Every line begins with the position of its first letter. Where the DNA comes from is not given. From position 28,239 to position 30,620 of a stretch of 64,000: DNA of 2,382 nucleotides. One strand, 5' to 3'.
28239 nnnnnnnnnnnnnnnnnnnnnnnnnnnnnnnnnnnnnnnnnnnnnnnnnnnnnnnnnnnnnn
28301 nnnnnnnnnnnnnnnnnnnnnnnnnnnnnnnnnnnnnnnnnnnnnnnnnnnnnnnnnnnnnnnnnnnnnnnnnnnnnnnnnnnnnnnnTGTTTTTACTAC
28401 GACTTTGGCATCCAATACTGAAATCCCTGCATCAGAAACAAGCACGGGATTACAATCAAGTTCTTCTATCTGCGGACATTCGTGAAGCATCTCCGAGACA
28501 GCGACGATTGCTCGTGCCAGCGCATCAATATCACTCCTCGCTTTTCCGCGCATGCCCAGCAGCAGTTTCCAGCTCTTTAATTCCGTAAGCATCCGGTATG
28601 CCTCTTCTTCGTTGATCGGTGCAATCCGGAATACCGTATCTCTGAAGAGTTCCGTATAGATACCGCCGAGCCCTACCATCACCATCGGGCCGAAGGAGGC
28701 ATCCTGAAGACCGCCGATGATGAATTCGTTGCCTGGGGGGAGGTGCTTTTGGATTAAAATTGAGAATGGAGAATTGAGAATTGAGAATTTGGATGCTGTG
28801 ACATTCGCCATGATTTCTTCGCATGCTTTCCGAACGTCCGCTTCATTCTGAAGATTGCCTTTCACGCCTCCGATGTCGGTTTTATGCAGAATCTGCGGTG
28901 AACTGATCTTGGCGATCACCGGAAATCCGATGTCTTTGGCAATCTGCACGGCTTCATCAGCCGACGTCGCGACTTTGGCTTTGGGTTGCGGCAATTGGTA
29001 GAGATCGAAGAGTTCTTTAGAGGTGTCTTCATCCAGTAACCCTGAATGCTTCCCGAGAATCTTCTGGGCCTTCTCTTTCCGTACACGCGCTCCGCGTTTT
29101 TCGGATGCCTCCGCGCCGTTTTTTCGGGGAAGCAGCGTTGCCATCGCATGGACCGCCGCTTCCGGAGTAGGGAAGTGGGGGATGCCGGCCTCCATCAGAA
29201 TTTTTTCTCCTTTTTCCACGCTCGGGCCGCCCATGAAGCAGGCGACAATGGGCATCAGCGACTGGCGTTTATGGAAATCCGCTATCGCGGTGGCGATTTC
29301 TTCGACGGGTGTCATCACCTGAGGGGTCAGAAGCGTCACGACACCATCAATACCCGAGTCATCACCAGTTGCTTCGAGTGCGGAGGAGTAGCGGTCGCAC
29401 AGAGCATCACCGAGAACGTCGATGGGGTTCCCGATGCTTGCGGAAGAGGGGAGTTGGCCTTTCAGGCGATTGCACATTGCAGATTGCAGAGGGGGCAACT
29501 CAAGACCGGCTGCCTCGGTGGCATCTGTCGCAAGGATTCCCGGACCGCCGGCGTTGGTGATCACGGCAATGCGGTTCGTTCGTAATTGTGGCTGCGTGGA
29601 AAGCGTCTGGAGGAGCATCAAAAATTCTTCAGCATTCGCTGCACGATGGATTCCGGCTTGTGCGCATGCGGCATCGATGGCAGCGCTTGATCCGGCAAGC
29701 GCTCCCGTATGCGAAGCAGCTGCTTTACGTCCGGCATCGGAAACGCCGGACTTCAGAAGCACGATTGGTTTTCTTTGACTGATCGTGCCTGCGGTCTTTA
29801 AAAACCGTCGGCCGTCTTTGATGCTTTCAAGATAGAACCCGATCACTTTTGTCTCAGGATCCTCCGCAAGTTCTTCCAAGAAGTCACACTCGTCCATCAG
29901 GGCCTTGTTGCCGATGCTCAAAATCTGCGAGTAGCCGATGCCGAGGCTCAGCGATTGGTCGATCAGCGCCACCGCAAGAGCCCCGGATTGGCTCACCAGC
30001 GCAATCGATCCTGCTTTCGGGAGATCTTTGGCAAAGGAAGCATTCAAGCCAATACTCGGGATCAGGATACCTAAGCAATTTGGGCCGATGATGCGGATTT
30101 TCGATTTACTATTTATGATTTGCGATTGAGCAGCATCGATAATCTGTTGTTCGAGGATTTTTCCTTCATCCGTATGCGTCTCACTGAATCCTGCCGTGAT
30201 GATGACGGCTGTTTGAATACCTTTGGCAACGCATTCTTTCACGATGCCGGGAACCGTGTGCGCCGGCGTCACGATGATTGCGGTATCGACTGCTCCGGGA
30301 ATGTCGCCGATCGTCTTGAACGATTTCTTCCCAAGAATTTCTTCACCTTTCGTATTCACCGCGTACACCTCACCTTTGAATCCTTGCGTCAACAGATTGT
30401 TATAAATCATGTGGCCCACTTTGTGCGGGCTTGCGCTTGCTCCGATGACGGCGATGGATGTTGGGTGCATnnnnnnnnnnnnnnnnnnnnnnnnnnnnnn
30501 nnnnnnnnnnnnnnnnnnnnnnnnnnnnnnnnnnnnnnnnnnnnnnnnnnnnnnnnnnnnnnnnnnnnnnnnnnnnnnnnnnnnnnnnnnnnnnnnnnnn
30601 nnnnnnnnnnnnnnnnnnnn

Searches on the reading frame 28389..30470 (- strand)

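Call 79: search_protein_families(library=pfam, proteins=[window:28389-30470:-], max_evalue=0.00001)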
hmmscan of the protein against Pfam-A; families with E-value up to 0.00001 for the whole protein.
window:28389-30470:- (694 aa): 5 families
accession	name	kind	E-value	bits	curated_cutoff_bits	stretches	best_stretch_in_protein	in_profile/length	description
PF13549.11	ATP-grasp_5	-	5.1e-69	232.5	27.6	1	473-692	4-221/221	ATP-grasp domain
PF13607.11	Succ_CoA_lig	-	2.4e-50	170.3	27.4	1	153-290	1-138/138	Succinyl-CoA ligase like flavodoxin domain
PF13380.12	CoA_binding_2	-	5e-25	88.6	22.8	1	5-136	2-114/116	CoA binding domain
PF02629.25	CoA_binding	-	4e-13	50.4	22.3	1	3-94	3-97/97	CoA binding domain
PF19045.5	Ligase_CoA_2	-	1.9e-09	38.2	23.7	1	302-435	2-139/162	Ligase-CoA domain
